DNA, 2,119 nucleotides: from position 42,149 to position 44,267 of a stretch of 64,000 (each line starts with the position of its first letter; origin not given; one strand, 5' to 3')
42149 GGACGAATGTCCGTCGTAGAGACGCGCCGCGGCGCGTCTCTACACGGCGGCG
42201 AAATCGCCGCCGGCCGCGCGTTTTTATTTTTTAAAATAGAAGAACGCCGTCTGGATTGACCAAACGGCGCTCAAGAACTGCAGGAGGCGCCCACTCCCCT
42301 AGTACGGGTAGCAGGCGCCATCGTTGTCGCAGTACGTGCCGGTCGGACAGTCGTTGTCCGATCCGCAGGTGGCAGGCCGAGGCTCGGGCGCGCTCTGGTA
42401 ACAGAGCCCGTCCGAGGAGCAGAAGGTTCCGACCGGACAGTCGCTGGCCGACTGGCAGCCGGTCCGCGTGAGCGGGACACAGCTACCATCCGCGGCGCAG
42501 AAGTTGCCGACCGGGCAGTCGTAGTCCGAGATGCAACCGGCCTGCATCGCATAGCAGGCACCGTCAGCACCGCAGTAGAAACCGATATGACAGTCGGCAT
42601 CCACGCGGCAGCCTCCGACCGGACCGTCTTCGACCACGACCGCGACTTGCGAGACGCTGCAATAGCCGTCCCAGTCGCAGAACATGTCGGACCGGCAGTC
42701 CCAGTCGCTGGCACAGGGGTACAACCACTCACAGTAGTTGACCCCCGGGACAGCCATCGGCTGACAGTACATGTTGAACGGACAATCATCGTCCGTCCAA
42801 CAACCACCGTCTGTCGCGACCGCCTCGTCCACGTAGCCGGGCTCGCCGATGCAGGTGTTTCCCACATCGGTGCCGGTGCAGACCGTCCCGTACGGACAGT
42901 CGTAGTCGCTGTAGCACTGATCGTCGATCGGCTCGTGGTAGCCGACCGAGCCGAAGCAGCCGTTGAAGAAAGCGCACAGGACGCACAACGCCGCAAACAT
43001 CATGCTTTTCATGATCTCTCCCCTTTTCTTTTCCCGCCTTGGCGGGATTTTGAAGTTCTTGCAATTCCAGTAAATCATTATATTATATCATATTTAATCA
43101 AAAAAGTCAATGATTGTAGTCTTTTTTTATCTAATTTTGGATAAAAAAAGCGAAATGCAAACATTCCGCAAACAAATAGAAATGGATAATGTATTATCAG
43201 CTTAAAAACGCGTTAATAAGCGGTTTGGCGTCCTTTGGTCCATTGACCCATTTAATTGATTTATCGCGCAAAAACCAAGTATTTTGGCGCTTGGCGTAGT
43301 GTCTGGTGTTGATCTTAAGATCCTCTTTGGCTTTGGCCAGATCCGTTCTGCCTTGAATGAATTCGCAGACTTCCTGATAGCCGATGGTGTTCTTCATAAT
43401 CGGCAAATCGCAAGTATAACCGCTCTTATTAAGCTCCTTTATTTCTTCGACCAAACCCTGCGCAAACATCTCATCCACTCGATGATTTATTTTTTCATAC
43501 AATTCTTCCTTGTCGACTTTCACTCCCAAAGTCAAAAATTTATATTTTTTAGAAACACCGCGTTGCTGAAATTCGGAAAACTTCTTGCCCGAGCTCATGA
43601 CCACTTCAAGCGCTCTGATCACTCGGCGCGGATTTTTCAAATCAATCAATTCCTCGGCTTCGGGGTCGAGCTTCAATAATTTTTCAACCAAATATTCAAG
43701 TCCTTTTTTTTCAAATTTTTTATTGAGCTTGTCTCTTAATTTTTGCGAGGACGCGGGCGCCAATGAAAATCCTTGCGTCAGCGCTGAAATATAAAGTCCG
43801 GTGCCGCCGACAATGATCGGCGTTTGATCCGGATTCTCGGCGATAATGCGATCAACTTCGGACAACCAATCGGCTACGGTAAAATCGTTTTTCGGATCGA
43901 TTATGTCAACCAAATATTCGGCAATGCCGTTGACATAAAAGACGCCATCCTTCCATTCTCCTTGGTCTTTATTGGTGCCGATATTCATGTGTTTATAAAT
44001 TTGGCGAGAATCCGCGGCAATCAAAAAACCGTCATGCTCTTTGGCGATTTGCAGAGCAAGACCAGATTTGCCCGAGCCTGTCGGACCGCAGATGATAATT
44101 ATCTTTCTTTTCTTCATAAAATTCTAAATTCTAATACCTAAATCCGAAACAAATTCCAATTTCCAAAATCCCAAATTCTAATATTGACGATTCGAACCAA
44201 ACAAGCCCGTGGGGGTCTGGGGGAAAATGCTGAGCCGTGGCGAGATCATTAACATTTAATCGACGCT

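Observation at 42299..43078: GC-rich secreted protein built from about 8 tandem cysteine-rich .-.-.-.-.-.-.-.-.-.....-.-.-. modules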

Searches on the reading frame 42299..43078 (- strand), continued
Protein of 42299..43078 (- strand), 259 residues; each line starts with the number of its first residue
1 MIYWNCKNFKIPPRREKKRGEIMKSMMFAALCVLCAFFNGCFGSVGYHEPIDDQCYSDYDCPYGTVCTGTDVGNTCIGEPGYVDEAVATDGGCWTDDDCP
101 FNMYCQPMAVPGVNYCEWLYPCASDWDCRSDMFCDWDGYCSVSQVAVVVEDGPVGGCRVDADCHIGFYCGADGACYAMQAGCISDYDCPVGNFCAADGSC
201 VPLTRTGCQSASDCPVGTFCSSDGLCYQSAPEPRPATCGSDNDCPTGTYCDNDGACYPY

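Call 89: search_solved_structures(query=window:42302-42958:-, max_evalue=1, show_alignments=4)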
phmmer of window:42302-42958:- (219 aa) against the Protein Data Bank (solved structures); distinct sequences matched with E-value up to 1: 5.
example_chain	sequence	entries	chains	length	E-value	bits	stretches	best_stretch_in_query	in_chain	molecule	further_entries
3snv_A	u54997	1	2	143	0.15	15.3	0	104-133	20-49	Symfoil-4T/Permutation #1 synthetic protein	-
4f34_A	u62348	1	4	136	0.21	14.8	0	107-133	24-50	de novo protein Symfoil-4V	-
3o4b_A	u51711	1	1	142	0.25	14.5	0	107-133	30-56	de novo designed beta-trefoil architecture with symmetric primary structure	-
3o4c_A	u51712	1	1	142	0.26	14.5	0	107-133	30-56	de novo designed beta-trefoil architecture with symmetric primary structure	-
3o4a_A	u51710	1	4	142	0.65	13.2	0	106-134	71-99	de novo designed beta-trefoil architecture with symmetric primary structure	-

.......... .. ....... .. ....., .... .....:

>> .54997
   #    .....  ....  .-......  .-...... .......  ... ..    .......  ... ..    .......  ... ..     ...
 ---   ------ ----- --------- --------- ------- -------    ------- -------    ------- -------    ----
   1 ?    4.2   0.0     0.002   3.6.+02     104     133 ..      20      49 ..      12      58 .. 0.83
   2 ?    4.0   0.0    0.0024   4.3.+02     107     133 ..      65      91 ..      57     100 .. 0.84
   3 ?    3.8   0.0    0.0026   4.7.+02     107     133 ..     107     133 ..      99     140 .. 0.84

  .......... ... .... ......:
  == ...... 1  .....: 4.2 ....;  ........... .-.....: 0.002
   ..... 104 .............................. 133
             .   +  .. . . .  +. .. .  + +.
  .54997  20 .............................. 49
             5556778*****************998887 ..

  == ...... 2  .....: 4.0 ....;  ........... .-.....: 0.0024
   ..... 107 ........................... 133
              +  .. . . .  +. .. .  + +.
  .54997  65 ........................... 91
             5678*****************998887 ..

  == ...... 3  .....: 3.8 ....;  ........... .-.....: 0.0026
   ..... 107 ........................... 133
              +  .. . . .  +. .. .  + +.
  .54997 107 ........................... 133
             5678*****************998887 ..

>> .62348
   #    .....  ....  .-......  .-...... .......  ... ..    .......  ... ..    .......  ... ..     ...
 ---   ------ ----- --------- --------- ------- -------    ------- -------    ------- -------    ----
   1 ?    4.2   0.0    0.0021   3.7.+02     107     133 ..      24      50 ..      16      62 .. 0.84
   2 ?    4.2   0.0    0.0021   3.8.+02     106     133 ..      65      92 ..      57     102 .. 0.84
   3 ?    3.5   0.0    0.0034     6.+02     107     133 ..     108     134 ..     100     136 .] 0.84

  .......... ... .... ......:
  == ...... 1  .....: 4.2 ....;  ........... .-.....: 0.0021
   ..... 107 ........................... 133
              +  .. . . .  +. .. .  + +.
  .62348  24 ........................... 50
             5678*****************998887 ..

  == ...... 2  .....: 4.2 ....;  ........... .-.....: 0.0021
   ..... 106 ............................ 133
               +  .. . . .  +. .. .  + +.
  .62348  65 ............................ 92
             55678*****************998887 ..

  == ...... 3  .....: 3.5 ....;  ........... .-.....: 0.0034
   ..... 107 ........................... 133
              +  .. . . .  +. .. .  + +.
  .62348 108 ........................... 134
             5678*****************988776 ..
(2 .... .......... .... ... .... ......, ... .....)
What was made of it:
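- Tried and rejected: It returned only designed beta-trefoils at E > 0.1, which is meaningless (call 89).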

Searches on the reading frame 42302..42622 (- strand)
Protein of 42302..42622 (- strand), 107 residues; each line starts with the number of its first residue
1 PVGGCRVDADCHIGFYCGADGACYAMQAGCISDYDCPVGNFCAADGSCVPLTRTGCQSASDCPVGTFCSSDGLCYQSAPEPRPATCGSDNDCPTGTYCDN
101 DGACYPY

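Call 37: find_homologous_proteins(query=A3, max_evalue=0.00001)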
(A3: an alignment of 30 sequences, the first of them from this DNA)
Query A3 (30 sequences) (106 aa, profile of the alignment): 9 proteins with E <= 0.00001 among 102 candidates.
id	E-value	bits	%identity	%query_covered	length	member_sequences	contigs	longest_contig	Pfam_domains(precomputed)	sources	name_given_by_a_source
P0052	7.3e-16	76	39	72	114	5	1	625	-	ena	-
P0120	2.3e-15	74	39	72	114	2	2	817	-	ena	-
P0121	2.8e-15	74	36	69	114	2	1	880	-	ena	-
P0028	3.0e-15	74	39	69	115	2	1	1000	-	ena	-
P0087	5.3e-15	73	38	68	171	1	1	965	-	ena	-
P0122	1.8e-13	68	40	69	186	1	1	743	-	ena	-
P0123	2.7e-13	68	38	68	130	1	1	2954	-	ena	-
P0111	1.9e-10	59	36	80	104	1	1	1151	PF01683.24,PF23416.2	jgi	jgi:hypothetical protein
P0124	6.4e-9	54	55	38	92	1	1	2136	-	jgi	-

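Call 49: search_solved_structures(query=A3, max_evalue=1, show_alignments=3)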
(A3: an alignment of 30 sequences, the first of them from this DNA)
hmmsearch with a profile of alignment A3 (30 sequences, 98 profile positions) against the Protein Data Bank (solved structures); distinct sequences matched with E-value up to 1: 36.
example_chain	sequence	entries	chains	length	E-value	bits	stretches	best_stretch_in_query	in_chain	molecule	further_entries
1ezg_A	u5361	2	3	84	0.00064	23.2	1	4-84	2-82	THERMAL HYSTERESIS PROTEIN ISOFORM YL-1 | Thermal hysteresis protein isoform YL-1 (2-14)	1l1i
5o57_A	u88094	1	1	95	0.0049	20.3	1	23-74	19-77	Dickkopf-related protein 4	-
2m86_A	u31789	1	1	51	0.007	19.8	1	67-95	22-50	MCo-PMI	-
1ha9_A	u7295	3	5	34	0.009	19.5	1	68-95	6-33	TRYPSIN INHIBITOR II | Trypsin inhibitor 2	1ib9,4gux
5wov_A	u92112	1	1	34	0.0096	19.4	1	68-95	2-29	Two inhibitor peptide topologies 2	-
1h9h_I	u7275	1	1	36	0.011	19.3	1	50-74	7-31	TRYPSIN INHIBITOR II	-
5wow_A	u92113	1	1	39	0.014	18.9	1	68-95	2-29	Two inhibitor peptide topologies 2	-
1w7z_A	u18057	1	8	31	0.018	18.5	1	50-71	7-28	TRYPSIN INHIBITOR II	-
2it8_A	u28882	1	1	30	0.024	18.1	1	69-95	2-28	Trypsin inhibitor 2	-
2ljs_A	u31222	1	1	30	0.025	18.1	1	69-95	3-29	Trypsin inhibitor 3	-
9x64_A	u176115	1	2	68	0.025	18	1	23-73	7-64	Dickkopf-related protein 4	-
8vad_B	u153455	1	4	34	0.028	17.9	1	68-95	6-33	Trypsin inhibitor 2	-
9dxx_E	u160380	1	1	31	0.031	17.8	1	70-95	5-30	D-peptide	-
7mla_B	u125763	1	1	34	0.036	17.6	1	68-95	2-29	MCo-52-2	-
1h9i_I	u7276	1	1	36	0.038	17.5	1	50-71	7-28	TRYPSIN INHIBITOR II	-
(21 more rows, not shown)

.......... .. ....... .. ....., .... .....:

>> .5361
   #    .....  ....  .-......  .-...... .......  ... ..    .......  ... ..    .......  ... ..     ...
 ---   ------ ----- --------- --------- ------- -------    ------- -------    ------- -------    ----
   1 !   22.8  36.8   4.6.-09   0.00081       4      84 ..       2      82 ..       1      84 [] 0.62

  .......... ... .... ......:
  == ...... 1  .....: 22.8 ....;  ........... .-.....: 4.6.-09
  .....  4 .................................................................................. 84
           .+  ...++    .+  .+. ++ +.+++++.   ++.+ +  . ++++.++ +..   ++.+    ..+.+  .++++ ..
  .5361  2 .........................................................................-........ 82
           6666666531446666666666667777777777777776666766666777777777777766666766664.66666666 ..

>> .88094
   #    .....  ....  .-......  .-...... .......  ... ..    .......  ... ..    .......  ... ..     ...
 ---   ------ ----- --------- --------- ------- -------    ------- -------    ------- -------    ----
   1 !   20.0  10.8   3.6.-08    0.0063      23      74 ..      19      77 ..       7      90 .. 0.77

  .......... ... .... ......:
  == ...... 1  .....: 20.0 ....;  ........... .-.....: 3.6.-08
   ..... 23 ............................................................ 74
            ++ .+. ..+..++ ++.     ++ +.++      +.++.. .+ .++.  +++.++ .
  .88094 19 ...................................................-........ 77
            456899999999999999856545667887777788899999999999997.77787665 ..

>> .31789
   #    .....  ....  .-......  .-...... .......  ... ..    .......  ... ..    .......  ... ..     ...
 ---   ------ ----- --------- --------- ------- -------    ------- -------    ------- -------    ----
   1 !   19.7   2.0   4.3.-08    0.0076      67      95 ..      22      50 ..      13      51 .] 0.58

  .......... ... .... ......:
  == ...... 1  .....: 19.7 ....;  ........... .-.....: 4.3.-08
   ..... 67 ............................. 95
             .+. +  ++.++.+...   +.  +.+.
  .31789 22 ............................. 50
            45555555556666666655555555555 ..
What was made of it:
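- The profile touches an LRP module at E 0.24 (call 49).
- Tried and rejected: The best profile hit in the PDB was 1ezg, E 6e-4 (call 49).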

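Call 91: predict_structure(alignment_id=A7)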
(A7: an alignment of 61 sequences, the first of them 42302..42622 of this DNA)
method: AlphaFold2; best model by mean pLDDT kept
length: 107 residues; sequences in the alignment: 61
mean_pLDDT: 83.3   pTM: 0.35
mean pLDDT of the five models: 83.3, 82.6, 82.4, 81.1, 80.4
residues with pLDDT >= 90: 34; 70-90: 57; 50-70: 14; < 50: 2
segments of 3 or more residues with pLDDT < 50: none
pLDDT, mean of each block of 10 residues (from residue 1): 79 88 78 83 83 76 86 77 81 95 92
secondary structure, 60 per line:
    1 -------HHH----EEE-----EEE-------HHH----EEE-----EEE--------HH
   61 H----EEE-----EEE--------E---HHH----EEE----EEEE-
elements in order: E15-17 E23-25 E40-42 E48-50 E66-68 E74-76 E96-98 E103-106

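Call 93: fold_search(model_id=the predicted structure, library=pdb)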
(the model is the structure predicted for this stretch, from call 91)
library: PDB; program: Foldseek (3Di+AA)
matches with E <= 10: 71; with E <= 0.001: 0
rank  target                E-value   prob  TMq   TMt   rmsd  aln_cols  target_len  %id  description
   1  8jxd_B                5.2e-02  0.14  0.17  0.12  21.5       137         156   20  Cryo-EM structure of rat megalin leg (released 2024-06-19)
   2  8jxh_B                9.5e-02  0.13  0.18  0.04  12.5       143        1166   17  rat megalin RAP complex wingA (released 2024-06-19)
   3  8jx9_B                1.2e-01  0.15  0.22  0.05  11.2       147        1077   20  rat megalin bodyA (released 2024-06-19)
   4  2qsk                  1.5e-01  0.44  0.22  0.24  11.2        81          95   21  Atomic-resolution crystal structure of the Recombinant form of Scytovirin (released 2007-11-27)
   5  5o57_MODEL_1_A        2.1e-01  0.44  0.21  0.23   7.2        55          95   33  Solution Structure of the N-terminal Region of Dkk4 (released 2018-06-13)
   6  8yw2_A                3.0e-01  0.09  0.21  0.15  13.4       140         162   18  Semliki Forest virus viron in complex with VLDLR (released 2024-12-11)
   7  9cwm_A                3.7e-01  0.09  0.17  0.01  13.1        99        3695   22  Cryo-EM structure of human Low-density lipoprotein receptor-related protein 2 (released 2025-08-06)
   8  9qaw_A                4.5e-01  0.08  0.20  0.02  13.1       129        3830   21  CryoEM structure of the human LRP2 receptor ectodomain in complex with LRPAP1 (released 2026-03-11)
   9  8jut_A                5.1e-01  0.09  0.21  0.02  11.1       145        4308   20  rat megalin RAP complex (released 2024-06-19)
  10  9cwm_B                5.5e-01  0.08  0.19  0.02  11.4        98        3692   20  Cryo-EM structure of human Low-density lipoprotein receptor-related protein 2 (released 2025-08-06)
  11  8jxj_A                5.5e-01  0.06  0.16  0.04  13.6        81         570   28  rat megalin RAP complex leg (released 2024-06-19)
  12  1h9i_I                5.9e-01  0.97  0.21  0.68   0.9        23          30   35  COMPLEX OF EETI-II MUTANT WITH PORCINE TRYPSIN (released 2004-07-26)
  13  9dqz_O                5.9e-01  0.07  0.17  0.23  10.5        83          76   24  Structure of western equine encephalitis virus McMillan VLP in complex with human VLDLR (released 2025-03-26)
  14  1h9h_I                6.7e-01  0.97  0.21  0.69   0.8        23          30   35  COMPLEX OF EETI-II WITH PORCINE TRYPSIN (released 2004-07-26)
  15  1w7z_A                6.7e-01  0.97  0.21  0.68   0.8        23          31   35  Crystal structure of the free (uncomplexed) Ecballium elaterium trypsin inhibitor (EETI-II) (released 2005-11-01)
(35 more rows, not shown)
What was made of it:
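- Closest known: Dickkopf N-terminal cysteine-rich domain. Same: Weak profile and fold matches to Dkk4: E 0.005 and 0.2 (calls 49, 93).
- The local match to EETI-II has rmsd 0.8-0.9 A over 23 residues, 35% identity and Foldseek probability 0.97 (call 93).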

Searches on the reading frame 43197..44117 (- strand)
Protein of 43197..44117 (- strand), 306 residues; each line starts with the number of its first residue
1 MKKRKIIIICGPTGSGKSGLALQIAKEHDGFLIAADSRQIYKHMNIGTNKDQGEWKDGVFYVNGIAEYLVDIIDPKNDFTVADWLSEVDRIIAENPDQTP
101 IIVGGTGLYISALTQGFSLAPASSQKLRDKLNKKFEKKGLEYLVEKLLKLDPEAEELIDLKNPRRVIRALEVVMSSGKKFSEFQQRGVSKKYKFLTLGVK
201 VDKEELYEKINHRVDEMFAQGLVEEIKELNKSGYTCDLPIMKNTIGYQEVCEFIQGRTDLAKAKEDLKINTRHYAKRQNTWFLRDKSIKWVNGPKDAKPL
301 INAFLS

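Call 28: find_related_loci(query=window:43197-44117:-, collection=genome_contigs, flank=6000)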
Query window:43197-44117:- (306 aa) in genome_contigs; peptide patterns used: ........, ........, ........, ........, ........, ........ (x = any residue, [..] = any of these).
117 stretches matched a pattern; 55 encode a relative of the query (tblastn E <= 1e-3); 55 distinct loci.
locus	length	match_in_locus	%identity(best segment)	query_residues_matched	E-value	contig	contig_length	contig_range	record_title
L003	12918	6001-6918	73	1-306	6e-153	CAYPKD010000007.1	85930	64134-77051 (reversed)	MAG TPA_asm: uncultured Gammaproteobacteria bacterium isolate binchicken_co334_146 genome assembly, contig: NODE_353_len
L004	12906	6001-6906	44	4-306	1e-69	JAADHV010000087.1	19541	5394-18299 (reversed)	MAG: Deltaproteobacteria bacterium isolate M_MetaBat.211 contig-127_4392, whole genome shotgun sequence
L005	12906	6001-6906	42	4-306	5e-69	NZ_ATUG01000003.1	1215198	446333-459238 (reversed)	Desulfospira joergensenii DSM 10085 F608DRAFT_scaffold00003.3_C, whole genome shotgun sequence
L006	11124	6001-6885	41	1-299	2e-66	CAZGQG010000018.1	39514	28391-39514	MAG TPA_asm: uncultured Tissierellaceae bacterium isolate SRP294416_co2_170 genome assembly, contig: NODE_614_length_395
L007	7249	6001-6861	42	3-292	3e-66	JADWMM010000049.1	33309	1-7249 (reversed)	MAG: Alkaliphilus sp. NP8 41_S2_L001_R1_001_(paired)_contig_33, whole genome shotgun sequence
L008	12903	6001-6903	43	4-305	1e-65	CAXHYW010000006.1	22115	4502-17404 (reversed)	MAG TPA_asm: uncultured Desulfobacteraceae bacterium isolate SRR13485161_binner123_1 genome assembly, contig: ERZ1421221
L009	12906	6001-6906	42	4-306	3e-65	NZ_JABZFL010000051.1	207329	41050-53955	MAG: Desulfobacula sp. isolate Grevelingen_8MPaII_metabat2.13 scaffold_86, whole genome shotgun sequence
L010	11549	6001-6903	41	5-306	4e-65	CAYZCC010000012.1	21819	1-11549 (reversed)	MAG TPA_asm: uncultured Desulfobacula sp. isolate binchicken_co397_16 genome assembly, contig: NODE_330_length_21819_cov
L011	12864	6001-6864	40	1-291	3e-65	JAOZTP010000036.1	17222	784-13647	MAG: Desulfobacterales bacterium isolate GMC8_bin_28 GMC8_2363_length_17222_cov_9.635114, whole genome shotgun sequence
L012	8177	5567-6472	40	4-306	3e-64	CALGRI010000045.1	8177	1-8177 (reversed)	MAG TPA_asm: uncultured proteobacterium isolate ERR2206792_bin.13_CONCOCT_v1.1_MAG genome assembly, contig: ERZ891023.22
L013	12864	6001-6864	41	3-292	2e-64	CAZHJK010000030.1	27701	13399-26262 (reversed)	MAG TPA_asm: uncultured Eubacteriaceae bacterium isolate SRP241341_co1_220 genome assembly, contig: NODE_1989_length_277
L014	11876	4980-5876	38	4-305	4e-64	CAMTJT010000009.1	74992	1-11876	MAG TPA_asm: uncultured Clostridium sp. isolate SRR12464006_bin.19_metawrap_v1.3_MAG genome assembly, contig: NODE.111_l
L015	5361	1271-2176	40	4-306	5e-64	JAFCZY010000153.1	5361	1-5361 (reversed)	MAG: Deltaproteobacteria bacterium isolate AB_1215_Bin_136 AB_1215_Bin_136_scaffold_21327, whole genome shotgun sequence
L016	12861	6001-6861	42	3-292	4e-64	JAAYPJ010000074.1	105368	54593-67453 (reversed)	MAG: Clostridiales bacterium isolate AS22ysBPME_189 92741_AS22, whole genome shotgun sequence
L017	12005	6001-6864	41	3-292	2e-63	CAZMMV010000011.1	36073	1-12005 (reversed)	MAG TPA_asm: uncultured Tissierellaceae bacterium isolate SRP294416_co2_701 genome assembly, contig: NODE_763_length_360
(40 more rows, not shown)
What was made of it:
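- Tried and rejected: The nearest GTDB representative is labelled uncultured Gammaproteobacteria (call 28).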

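Call 64: search_protein_families(library=pfam, proteins=[L003:7088-7744:+], max_evalue=0.01)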
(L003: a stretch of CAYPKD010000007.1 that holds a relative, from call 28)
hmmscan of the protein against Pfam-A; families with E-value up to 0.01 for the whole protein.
L003:7088-7744:+ (218 aa): 3 families
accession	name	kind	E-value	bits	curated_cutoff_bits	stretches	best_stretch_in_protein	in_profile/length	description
PF23416.1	DUF7107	-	2.4e-12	47.4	24.6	2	161-206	1-46/48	Domain of unknown function (DUF7107)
PF01683.23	EB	-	0.00095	19.6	24.3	0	117-155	2-39/52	EB module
PF04706.18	Dickkopf_N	-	0.0094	16.7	25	1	137-180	2-51/51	Dickkopf N-terminal cysteine-rich region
